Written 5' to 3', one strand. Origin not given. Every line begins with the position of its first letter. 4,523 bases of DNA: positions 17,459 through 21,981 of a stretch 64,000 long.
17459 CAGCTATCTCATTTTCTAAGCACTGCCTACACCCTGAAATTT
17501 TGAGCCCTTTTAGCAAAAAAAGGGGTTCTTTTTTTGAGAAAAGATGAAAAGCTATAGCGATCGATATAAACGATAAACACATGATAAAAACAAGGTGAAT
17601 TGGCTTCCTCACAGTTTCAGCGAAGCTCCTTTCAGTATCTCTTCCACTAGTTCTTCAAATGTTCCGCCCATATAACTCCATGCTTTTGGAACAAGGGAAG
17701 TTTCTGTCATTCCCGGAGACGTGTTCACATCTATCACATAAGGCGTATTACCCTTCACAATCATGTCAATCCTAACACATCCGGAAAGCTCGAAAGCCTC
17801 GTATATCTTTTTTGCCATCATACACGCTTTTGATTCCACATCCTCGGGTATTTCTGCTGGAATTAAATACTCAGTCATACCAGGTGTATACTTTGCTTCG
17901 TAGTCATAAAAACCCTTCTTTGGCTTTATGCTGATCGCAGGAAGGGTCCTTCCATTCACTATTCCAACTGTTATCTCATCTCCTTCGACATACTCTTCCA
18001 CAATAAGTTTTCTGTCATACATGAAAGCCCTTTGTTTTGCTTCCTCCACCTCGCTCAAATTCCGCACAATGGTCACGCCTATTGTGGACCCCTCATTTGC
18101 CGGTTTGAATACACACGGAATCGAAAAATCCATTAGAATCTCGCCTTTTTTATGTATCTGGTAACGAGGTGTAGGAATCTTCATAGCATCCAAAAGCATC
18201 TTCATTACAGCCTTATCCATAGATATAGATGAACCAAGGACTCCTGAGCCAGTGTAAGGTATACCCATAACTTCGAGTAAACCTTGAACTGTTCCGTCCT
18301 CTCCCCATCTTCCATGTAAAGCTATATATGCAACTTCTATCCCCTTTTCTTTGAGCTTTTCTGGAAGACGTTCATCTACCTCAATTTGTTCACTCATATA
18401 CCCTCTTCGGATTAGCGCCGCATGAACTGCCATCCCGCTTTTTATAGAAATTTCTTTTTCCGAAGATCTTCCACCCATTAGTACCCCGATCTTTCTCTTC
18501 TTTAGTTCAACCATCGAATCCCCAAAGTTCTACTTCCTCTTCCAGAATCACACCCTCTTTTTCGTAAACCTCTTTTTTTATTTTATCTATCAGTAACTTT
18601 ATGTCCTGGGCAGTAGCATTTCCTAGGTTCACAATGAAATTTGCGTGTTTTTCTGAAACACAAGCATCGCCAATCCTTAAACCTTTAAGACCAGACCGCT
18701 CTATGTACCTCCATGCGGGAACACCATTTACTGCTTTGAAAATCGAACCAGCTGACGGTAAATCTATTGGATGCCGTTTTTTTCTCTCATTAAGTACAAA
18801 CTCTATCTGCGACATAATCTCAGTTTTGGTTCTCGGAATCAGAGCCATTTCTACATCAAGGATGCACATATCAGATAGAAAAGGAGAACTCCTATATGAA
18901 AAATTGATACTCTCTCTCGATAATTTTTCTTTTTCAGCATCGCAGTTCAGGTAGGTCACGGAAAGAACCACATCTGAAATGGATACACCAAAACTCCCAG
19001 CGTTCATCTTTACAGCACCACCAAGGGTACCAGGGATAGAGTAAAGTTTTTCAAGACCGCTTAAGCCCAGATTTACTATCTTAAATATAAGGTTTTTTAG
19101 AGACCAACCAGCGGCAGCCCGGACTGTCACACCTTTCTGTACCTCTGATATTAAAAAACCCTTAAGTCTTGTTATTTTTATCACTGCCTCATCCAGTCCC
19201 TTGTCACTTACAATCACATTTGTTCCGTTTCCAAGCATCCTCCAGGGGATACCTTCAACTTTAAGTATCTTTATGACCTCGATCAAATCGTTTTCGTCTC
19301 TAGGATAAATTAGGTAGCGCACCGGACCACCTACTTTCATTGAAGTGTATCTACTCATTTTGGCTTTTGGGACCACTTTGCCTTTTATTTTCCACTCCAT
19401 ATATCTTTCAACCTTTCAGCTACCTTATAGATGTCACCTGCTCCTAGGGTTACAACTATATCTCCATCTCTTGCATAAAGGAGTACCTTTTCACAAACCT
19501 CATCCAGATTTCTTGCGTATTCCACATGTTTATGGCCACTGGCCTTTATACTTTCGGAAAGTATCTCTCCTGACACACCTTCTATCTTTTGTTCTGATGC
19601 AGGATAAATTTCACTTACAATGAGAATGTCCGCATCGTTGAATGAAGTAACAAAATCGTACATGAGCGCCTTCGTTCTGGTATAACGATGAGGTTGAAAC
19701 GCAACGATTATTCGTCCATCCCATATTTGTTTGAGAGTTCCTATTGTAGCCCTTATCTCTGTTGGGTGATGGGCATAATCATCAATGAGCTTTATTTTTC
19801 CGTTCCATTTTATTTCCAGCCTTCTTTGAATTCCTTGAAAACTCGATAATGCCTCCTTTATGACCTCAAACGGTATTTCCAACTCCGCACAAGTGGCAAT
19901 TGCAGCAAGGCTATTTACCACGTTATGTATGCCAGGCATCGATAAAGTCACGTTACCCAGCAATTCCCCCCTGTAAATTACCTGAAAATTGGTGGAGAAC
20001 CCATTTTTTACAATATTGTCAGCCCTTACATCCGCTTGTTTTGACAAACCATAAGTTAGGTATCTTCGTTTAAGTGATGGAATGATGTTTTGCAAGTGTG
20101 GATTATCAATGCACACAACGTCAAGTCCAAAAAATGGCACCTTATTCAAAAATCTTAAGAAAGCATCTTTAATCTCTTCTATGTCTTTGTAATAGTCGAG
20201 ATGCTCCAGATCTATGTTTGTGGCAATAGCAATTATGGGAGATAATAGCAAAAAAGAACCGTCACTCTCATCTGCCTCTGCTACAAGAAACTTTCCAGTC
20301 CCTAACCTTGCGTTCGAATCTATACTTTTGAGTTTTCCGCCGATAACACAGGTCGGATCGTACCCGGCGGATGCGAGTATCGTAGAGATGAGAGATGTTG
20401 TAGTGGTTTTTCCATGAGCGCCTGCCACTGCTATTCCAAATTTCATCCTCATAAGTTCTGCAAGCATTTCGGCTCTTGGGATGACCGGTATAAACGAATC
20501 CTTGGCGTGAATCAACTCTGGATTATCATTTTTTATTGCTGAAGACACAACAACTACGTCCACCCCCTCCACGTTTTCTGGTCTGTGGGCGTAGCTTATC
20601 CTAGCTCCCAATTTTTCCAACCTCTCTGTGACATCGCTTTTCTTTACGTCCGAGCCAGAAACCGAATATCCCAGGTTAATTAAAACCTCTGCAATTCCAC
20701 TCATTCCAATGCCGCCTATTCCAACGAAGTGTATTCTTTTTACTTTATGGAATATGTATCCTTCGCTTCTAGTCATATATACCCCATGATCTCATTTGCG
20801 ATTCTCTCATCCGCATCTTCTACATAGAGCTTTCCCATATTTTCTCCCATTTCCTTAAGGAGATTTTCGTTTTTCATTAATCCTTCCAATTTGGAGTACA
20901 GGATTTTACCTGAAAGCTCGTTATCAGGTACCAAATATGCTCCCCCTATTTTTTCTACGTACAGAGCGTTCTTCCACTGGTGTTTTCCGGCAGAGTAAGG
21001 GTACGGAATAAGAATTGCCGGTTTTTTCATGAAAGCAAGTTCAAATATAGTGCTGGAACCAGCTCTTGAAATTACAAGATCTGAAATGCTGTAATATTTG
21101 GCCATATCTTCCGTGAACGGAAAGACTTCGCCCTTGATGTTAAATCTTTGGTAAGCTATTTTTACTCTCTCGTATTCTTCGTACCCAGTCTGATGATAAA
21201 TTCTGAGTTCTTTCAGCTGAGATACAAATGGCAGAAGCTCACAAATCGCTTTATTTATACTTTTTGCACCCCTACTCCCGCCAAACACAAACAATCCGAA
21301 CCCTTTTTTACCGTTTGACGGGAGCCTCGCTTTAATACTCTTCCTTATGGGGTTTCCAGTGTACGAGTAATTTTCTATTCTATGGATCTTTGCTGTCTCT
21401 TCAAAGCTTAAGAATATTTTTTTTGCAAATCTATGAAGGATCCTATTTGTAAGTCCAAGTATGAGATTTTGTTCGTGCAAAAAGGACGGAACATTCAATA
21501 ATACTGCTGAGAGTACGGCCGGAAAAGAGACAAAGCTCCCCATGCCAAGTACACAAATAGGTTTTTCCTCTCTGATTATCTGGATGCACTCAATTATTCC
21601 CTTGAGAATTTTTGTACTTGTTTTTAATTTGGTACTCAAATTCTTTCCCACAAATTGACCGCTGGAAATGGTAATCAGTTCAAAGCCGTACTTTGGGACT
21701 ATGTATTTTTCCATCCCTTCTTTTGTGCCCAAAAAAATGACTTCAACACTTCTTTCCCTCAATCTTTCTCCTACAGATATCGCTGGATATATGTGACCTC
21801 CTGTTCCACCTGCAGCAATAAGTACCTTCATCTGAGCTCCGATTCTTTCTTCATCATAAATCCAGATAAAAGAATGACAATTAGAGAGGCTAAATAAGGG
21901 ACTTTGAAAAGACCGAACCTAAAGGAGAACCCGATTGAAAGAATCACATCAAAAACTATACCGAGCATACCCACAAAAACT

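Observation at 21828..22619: The ftsW slot between murD and murG holds a 263-aa membrane protein with no recognisable SEDS motifs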

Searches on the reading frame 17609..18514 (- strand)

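Call 94: search_protein_families(library=pfam, proteins=[window:17609-18514:-], max_evalue=0.00001)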
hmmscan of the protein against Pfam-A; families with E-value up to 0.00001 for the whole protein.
window:17609-18514:- (301 aa): 6 families
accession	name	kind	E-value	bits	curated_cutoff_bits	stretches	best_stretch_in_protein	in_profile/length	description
PF07478.18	Dala_Dala_lig_C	-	1.5e-50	172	24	1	123-294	28-203/204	D-ala D-ala ligase C-terminus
PF01820.27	Dala_Dala_lig_N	-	4.2e-21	76.1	34.6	2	49-90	80-121/121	D-ala D-ala ligase N-terminus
PF02655.19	ATP-grasp_3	-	6.5e-12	46.3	23.2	1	100-265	3-155/160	ATP-grasp domain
PF02222.28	ATP-grasp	-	3e-09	37.2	27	1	108-257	3-153/179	ATP-grasp domain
PF13535.11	ATP-grasp_4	-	5.6e-07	29.8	27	1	131-264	2-149/160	ATP-grasp domain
PF01071.24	GARS_A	-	1.7e-06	28.4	27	1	100-266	2-188/194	Phosphoribosylglycinamide synthetase, ATP-grasp (A) domain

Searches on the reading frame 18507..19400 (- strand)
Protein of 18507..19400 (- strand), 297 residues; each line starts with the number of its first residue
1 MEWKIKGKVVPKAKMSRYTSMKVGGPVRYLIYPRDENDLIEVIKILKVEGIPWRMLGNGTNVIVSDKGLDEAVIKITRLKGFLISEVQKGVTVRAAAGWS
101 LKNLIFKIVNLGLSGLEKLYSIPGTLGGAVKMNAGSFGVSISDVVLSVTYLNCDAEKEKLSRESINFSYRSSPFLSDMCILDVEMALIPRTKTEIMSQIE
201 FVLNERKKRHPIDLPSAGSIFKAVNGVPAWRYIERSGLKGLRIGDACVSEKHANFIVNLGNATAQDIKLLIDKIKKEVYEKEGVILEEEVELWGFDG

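Call 94: search_protein_families(library=pfam, proteins=[window:18507-19400:-], max_evalue=0.00001)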
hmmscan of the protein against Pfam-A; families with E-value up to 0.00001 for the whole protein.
window:18507-19400:- (297 aa): 2 families
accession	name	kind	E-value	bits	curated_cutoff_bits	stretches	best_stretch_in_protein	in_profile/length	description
PF02873.21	MurB_C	-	5.5e-31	107.1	27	1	194-292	1-98/99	UDP-N-acetylenolpyruvoylglucosamine reductase, C-terminal domain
PF01565.28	FAD_binding_4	-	6.3e-19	68.5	26.4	1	29-156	3-134/139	FAD binding domain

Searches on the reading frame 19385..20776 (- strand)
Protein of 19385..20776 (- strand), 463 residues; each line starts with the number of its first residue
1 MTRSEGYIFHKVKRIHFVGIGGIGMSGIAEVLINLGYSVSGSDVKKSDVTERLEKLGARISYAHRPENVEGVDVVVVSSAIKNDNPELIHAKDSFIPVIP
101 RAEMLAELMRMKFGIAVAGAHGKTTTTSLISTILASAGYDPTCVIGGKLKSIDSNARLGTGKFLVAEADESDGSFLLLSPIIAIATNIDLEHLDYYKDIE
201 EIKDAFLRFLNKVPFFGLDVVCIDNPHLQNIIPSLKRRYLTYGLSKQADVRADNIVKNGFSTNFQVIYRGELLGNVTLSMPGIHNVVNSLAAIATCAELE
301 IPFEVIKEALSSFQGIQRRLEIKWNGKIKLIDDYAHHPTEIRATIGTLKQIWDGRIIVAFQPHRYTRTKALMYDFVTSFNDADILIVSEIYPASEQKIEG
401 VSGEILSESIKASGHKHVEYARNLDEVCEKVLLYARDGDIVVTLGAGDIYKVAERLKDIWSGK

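Call 94: search_protein_families(library=pfam, proteins=[window:19385-20776:-], max_evalue=0.00001)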
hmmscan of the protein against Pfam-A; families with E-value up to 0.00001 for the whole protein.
window:19385-20776:- (463 aa): 3 families
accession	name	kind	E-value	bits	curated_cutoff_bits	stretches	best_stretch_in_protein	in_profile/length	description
PF01225.30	Mur_ligase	-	3.4e-32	111.1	21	1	14-111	1-93/95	Mur ligase family, catalytic domain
PF08245.18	Mur_ligase_M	-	7.7e-28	98.3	24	1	117-295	1-199/200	Mur ligase middle domain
PF02875.26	Mur_ligase_C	-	3.4e-22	80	28.4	1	318-447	1-127/127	Mur ligase, glutamate ligase domain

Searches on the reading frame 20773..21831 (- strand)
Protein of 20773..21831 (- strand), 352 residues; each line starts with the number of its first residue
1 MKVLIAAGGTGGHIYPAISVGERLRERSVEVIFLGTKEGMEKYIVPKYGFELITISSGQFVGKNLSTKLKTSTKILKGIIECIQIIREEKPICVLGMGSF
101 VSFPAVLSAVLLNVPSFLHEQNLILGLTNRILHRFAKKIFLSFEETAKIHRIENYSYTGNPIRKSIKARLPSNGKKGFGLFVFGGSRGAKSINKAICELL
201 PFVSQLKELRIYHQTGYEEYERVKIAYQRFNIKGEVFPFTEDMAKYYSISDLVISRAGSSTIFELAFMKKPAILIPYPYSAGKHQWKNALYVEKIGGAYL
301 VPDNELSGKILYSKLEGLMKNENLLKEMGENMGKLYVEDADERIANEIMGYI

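Call 4: search_protein_families(library=pfam, proteins=[window:20773-21831:-], max_evalue=10)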
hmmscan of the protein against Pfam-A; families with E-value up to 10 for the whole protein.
window:20773-21831:- (352 aa): 4 families
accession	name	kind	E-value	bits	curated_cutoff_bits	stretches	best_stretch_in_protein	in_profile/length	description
PF04101.22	Glyco_tran_28_C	-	4.3e-41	141.2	22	1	180-343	2-165/166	Glycosyltransferase family 28 C-terminal domain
PF03033.26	Glyco_transf_28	-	1.5e-39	135.7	26.2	1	3-140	1-138/139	Glycosyltransferase family 28 N-terminal domain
PF21984.2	DnaD_N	-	0.055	14.1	27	0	209-251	6-49/101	DnaD N-terminal domain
PF13528.12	Glyco_trans_1_3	-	0.055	13.1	25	1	193-306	206-309/322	Glycosyl transferase family 1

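Call 38: find_related_loci(query=A5, collection=genome_contigs, flank=10000)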
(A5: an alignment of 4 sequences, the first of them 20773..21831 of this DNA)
Query A5 (352 aa) in genome_contigs; peptide patterns used: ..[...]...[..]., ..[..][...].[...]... (x = any residue, [..] = any of these).
573 stretches matched a pattern; 431 encode a relative of the query (tblastn E <= 1e-3); the best 80 are kept; 80 distinct loci.
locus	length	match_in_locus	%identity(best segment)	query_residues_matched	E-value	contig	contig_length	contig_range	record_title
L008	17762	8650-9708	51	1-351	2e-121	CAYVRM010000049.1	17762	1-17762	MAG TPA_asm: uncultured Syntrophorhabdus sp. isolate SRP192927_co7_494 genome assembly, contig: NODE_5825_length_17762_c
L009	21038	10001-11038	52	1-344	3e-121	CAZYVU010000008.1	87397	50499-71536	MAG TPA_asm: uncultured Pseudomonadota bacterium isolate SRP278314_co2_188 genome assembly, contig: NODE_437_length_8739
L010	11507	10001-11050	52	1-348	6e-121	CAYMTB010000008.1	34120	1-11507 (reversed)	MAG TPA_asm: uncultured Syntrophorhabdaceae bacterium isolate SRP142039_co1_93 genome assembly, contig: NODE_754_length_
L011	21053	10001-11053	52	1-349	5e-121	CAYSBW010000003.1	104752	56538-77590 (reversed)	MAG TPA_asm: uncultured Syntrophorhabdaceae bacterium isolate SRP192927_co3_35 genome assembly, contig: NODE_248_length_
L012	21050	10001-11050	52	1-348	1e-118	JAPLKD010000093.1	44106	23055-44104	MAG: Proteobacteria bacterium isolate LacPavin_0920_SED1_MAG_45_15 LacPavin_0920_SED1_scaffold_1190577, whole genome sho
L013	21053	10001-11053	52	1-349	6e-119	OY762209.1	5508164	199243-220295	MAG: Syntrophorhabdaceae bacterium isolate b67c53bf-795e-48b1-b0c8-2f1cb1e3683a genome assembly, chromosome: 1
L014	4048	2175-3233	51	1-351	8e-121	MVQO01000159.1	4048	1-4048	MAG: Syntrophorhabdus sp. PtaB.Bin027 A4E59_contig000164, whole genome shotgun sequence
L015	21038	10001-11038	51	1-344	1e-118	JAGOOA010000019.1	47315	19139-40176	MAG: Syntrophorhabdaceae bacterium isolate Go_SlDig_bin_68 Go_SlDig_1953_length_47315_cov_28.598203, whole genome shotgu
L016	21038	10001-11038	52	1-344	2e-118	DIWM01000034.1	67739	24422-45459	MAG TPA_asm: Deltaproteobacteria bacterium UBA6106 UBA6106_contig_10892, whole genome shotgun sequence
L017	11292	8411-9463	52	1-348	2e-118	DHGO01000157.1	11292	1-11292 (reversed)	MAG TPA_asm: Deltaproteobacteria bacterium UBA4796 UBA4796_contig_23887, whole genome shotgun sequence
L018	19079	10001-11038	52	1-344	1e-117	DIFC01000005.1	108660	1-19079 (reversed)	MAG TPA_asm: Deltaproteobacteria bacterium UBA5758 UBA5758_contig_20269, whole genome shotgun sequence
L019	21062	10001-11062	50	1-352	2e-117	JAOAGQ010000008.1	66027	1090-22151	MAG: Syntrophorhabdaceae bacterium isolate SKW35 k141_348018, whole genome shotgun sequence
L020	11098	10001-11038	52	1-344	3e-117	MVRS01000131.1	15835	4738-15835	MAG: Syntrophorhabdus sp. PtaU1.Bin058 A4E64_contig000131, whole genome shotgun sequence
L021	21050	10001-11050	50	1-348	9e-117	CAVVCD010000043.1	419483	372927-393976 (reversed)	MAG: uncultured delta proteobacterium isolate MFD02809.bin.1.75 genome assembly, contig: contig_83440, whole genome shot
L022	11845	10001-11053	51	1-349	8e-117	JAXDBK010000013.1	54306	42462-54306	MAG: Syntrophorhabdus sp. isolate POMEDNA-B16 Raw2_k127_569797, whole genome shotgun sequence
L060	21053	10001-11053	41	1-348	9e-72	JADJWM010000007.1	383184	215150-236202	MAG: Chloracidobacterium sp. isolate Kalu_18-Q3-R12-55_BAT3C.268 tig00002911-10-3816160, whole genome shotgun sequence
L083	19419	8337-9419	36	1-349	3e-68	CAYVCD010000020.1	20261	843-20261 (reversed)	MAG TPA_asm: uncultured Planctomycetia bacterium isolate SRP178699_co1_431 genome assembly, contig: NODE_3190_length_202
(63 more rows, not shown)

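Call 96: search_protein_families(library=pfam, proteins=[L060:8868-10004:+, L083:7243-8337:+, L060:2544-4652:+], max_evalue=0.001)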
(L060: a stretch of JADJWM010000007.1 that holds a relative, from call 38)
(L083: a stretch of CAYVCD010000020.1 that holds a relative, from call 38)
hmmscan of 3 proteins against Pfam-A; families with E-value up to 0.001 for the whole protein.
L060:8868-10004:+ (378 aa): 1 family
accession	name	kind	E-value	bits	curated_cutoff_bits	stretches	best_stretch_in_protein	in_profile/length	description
PF01098.24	FTSW_RODA_SPOVE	-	2.1e-102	343.2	26.4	1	12-364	2-353/356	Cell cycle protein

L083:7243-8337:+ (364 aa): 1 family
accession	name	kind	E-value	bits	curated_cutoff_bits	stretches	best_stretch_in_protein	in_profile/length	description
PF01098.24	FTSW_RODA_SPOVE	-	1e-114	383.7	26.4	1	7-360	3-354/356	Cell cycle protein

L060:2544-4652:+ (702 aa): 3 families
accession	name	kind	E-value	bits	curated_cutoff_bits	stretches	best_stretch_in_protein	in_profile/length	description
PF00905.27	Transpeptidase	-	1.5e-78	264.5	22.1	1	265-572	1-298/299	Penicillin binding protein transpeptidase domain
PF03717.20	PBP_dimer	-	3.6e-19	70.3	24.4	1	67-226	5-178/180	Penicillin-binding Protein dimerisation domain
PF21922.1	PBP_dimer_2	-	2.1e-07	31.5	27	1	172-209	24-60/83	Penicillin binding protein A dimerisation domain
